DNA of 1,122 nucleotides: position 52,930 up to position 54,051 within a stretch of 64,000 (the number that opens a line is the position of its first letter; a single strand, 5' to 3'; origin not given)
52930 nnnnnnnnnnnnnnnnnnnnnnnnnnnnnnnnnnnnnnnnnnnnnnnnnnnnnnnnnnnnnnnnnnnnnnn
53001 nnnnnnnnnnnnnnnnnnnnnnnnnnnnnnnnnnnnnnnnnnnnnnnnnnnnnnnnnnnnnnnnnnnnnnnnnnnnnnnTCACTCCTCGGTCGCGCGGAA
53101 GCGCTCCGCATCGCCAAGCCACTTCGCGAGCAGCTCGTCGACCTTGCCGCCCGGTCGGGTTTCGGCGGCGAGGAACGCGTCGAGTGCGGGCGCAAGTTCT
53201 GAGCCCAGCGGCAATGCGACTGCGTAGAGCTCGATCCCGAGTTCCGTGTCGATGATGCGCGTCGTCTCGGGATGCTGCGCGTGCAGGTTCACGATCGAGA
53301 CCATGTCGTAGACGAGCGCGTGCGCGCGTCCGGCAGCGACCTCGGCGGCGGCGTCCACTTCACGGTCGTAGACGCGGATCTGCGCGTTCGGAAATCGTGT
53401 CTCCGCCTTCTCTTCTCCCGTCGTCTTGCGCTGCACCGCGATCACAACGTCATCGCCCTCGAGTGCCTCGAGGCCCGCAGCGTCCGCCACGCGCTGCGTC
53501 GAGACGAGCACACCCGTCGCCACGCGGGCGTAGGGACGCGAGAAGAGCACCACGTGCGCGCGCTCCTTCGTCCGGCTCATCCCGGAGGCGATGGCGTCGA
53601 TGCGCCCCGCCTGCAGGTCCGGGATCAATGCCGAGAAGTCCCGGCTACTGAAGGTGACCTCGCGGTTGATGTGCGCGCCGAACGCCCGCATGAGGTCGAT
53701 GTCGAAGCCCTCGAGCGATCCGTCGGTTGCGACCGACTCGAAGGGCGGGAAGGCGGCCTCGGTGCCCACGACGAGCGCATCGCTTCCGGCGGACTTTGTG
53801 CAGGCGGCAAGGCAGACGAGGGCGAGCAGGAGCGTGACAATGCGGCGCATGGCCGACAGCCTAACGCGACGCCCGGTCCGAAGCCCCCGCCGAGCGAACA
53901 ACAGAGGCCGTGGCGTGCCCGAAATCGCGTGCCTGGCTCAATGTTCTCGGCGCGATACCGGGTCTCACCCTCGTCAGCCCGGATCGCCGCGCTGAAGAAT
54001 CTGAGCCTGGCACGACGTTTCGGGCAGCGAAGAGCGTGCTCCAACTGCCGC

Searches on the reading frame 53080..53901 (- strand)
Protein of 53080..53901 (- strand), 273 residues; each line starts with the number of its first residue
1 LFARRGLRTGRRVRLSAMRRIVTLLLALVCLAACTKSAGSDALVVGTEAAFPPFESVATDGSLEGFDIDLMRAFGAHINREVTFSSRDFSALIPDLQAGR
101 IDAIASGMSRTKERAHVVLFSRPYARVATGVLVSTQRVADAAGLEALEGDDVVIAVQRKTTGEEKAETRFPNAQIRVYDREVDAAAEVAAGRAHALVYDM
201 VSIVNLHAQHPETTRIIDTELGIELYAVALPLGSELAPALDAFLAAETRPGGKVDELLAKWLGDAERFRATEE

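Call 76: search_protein_families(library=pfam, proteins=[window:53080-53901:-], max_evalue=0.001)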
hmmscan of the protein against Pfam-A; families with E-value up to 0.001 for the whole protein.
window:53080-53901:- (273 aa): 2 families
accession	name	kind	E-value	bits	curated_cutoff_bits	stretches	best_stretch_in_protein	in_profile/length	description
PF00497.25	SBP_bac_3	-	2e-28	99.2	26.4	1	43-263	1-131/132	Bacterial extracellular solute-binding proteins, family 3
PF10613.14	Lig_chan-Glu_bd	-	0.00029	21.4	30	0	88-135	66-113/115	Ligated ion channel L-glutamate- and glycine-binding site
